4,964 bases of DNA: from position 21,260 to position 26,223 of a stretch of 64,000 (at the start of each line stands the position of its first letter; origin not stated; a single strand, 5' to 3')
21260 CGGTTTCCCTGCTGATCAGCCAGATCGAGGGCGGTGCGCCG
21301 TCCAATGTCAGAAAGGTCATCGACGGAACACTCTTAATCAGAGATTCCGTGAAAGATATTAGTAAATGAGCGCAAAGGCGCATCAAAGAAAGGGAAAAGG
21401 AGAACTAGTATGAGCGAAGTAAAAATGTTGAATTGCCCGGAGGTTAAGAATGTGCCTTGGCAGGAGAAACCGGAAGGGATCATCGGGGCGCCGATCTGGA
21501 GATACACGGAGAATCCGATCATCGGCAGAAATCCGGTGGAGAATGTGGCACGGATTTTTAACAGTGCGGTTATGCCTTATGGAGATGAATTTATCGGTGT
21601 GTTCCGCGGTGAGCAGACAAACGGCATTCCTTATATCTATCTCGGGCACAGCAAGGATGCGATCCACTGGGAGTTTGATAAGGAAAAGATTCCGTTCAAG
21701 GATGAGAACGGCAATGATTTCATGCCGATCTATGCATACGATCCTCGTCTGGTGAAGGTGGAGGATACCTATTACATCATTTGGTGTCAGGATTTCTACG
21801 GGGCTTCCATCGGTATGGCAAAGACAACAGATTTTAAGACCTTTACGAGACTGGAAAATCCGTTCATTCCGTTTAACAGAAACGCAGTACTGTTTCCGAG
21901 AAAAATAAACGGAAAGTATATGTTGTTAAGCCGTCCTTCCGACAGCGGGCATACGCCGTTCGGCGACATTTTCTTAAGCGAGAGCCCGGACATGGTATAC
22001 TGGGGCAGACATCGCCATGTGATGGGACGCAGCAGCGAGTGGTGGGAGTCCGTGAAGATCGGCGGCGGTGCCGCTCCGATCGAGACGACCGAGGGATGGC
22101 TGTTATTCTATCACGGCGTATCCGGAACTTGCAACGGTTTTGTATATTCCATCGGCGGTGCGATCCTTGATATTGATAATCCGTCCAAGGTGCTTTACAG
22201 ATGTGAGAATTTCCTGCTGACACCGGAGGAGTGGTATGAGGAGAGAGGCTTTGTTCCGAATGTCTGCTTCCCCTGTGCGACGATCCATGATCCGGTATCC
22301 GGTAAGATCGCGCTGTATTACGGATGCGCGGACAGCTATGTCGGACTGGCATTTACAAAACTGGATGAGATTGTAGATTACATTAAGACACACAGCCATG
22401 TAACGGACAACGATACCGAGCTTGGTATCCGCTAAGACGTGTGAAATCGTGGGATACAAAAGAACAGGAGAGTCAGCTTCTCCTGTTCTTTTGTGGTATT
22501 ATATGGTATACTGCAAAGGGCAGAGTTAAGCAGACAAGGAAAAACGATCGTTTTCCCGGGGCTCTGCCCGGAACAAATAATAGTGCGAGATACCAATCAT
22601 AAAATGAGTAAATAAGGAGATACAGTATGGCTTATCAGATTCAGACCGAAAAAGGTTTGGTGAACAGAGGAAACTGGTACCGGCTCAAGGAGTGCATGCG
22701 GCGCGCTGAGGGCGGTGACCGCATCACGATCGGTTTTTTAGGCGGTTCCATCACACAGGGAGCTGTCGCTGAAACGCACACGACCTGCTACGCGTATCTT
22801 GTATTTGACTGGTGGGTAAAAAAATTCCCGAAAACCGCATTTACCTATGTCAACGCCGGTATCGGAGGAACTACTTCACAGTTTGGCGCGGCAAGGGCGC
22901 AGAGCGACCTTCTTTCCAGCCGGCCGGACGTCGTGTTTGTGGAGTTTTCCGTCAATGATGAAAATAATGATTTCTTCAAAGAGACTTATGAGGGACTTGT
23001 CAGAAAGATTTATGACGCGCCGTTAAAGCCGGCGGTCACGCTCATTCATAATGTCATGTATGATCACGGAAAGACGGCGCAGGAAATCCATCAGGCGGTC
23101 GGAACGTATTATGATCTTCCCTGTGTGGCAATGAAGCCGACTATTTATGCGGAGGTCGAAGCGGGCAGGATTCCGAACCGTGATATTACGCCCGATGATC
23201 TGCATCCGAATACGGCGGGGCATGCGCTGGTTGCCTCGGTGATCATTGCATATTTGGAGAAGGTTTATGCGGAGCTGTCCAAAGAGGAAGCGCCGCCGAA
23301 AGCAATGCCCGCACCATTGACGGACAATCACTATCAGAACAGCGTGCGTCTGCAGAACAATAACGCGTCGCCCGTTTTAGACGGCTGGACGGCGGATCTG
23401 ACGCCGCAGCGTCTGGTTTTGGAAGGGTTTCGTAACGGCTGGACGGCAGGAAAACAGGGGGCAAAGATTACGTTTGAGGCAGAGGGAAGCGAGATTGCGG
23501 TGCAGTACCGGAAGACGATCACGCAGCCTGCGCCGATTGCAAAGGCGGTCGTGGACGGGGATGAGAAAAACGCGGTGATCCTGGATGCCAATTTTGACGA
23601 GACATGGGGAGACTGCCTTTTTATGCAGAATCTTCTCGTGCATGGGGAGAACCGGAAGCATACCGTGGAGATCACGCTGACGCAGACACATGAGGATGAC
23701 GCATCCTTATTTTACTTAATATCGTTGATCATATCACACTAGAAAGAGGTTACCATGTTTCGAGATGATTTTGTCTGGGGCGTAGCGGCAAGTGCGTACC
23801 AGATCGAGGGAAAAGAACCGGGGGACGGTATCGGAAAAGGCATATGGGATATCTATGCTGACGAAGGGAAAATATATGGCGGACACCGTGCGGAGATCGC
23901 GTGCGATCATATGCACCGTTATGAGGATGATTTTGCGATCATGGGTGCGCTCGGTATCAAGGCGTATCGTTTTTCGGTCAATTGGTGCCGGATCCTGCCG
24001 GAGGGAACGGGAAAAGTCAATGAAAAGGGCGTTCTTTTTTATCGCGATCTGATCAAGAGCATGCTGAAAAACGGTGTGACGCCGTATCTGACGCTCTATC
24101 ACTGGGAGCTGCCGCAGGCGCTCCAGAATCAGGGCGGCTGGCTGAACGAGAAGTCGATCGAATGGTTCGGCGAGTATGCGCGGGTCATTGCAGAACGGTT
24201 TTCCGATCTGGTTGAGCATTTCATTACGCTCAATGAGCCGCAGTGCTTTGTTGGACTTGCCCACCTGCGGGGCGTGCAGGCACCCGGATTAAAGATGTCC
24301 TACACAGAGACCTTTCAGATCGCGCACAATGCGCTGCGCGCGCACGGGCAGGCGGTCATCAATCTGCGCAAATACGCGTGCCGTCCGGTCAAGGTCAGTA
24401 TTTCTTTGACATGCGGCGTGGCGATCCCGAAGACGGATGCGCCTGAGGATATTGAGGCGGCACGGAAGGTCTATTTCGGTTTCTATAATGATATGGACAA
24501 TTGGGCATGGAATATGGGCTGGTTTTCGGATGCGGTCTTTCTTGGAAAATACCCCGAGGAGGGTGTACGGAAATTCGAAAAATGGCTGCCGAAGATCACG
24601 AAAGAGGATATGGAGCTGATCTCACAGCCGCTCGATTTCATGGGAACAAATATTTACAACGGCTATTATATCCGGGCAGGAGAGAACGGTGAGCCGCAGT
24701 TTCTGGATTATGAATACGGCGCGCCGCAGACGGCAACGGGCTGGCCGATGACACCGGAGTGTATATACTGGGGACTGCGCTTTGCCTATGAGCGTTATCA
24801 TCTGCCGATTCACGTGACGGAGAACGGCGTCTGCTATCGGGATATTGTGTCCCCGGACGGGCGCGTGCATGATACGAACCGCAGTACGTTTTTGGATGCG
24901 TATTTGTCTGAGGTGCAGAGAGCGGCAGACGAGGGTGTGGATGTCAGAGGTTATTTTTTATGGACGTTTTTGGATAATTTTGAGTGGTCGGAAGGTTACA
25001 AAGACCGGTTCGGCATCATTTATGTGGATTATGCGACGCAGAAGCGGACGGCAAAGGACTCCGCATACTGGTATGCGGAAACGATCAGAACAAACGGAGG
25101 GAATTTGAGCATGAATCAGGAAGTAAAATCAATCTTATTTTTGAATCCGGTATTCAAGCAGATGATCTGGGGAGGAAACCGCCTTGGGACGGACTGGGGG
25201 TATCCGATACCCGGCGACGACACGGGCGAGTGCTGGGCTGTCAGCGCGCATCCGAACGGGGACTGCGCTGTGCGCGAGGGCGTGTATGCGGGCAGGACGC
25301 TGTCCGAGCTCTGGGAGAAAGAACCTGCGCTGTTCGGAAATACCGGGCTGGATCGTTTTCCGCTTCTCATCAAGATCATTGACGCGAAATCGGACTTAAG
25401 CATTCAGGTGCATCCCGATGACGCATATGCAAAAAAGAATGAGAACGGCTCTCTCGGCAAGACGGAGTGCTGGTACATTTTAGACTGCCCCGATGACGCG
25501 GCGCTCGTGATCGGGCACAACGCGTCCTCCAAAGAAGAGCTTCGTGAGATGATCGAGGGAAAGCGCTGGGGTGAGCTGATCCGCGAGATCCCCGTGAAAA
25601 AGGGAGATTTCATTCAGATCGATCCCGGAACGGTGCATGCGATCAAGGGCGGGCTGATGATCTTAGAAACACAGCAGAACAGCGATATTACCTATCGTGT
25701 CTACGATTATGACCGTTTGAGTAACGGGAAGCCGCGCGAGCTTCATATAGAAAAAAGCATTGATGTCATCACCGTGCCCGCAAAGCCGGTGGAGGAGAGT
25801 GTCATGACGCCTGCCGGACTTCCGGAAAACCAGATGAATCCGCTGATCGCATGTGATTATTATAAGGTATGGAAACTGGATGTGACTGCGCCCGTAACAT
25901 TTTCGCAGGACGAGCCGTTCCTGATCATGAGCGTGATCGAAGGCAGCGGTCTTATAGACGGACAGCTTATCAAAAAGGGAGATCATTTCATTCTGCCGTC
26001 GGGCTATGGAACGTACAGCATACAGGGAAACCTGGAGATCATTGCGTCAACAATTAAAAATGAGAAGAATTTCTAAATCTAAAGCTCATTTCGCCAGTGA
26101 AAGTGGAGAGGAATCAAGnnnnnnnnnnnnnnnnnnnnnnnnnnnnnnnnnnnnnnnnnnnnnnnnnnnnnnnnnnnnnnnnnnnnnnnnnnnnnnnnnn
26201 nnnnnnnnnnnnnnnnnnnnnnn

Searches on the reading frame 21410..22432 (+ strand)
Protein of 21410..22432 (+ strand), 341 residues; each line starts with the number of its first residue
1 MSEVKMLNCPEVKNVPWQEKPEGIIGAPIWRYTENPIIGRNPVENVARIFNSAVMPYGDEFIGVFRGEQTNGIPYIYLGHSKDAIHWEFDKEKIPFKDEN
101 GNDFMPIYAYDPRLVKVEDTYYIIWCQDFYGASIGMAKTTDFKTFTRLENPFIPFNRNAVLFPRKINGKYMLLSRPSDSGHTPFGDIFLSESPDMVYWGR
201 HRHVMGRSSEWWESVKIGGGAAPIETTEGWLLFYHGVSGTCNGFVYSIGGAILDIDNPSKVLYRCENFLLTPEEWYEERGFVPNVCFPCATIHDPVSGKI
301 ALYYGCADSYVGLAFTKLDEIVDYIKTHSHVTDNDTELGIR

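Call 15: search_protein_families(library=pfam, proteins=[window:21410-22432:+], max_evalue=0.001)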
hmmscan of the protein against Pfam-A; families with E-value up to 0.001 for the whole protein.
window:21410-22432:+ (341 aa): 2 families
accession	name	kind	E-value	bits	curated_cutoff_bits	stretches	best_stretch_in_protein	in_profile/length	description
PF04041.19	Glyco_hydro_130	-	3.7e-72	243.4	26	1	13-326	6-319/320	beta-1,4-mannooligosaccharide phosphorylase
PF04616.20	Glyco_hydro_43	-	0.00029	20.7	32.2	0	72-128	31-89/288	Glycosyl hydrolases family 43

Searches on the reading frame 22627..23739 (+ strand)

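Call 15: search_protein_families(library=pfam, proteins=[window:22627-23739:+], max_evalue=0.001)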
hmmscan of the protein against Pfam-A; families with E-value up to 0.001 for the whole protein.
window:22627-23739:+ (371 aa): 2 families
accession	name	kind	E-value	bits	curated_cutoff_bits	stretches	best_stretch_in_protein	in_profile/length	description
PF13472.12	Lipase_GDSL_2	-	2.5e-18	67.7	32.9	1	37-201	1-178/178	GDSL-like Lipase/Acylhydrolase family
PF00657.28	Lipase_GDSL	-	0.0001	22.9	23.6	0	70-204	40-206/208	GDSL-like Lipase/Acylhydrolase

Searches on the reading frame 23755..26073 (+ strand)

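Call 15: search_protein_families(library=pfam, proteins=[window:23755-26073:+], max_evalue=0.001)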
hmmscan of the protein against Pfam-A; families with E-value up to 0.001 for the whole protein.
window:23755-26073:+ (773 aa): 3 families
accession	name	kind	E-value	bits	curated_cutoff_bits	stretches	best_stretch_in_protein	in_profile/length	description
PF00232.24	Glyco_hydro_1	-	4.6e-139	464.2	22.6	1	2-448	5-452/453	Glycosyl hydrolase family 1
PF20511.4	PMI_typeI_cat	-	2.6e-19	70.2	22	1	462-572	2-138/143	Phosphomannose isomerase type I, catalytic domain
PF21621.3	MPI_cupin_dom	-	6.9e-17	61.7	27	1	698-766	6-78/79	Mannose-6-phosphate isomerase, cupin domain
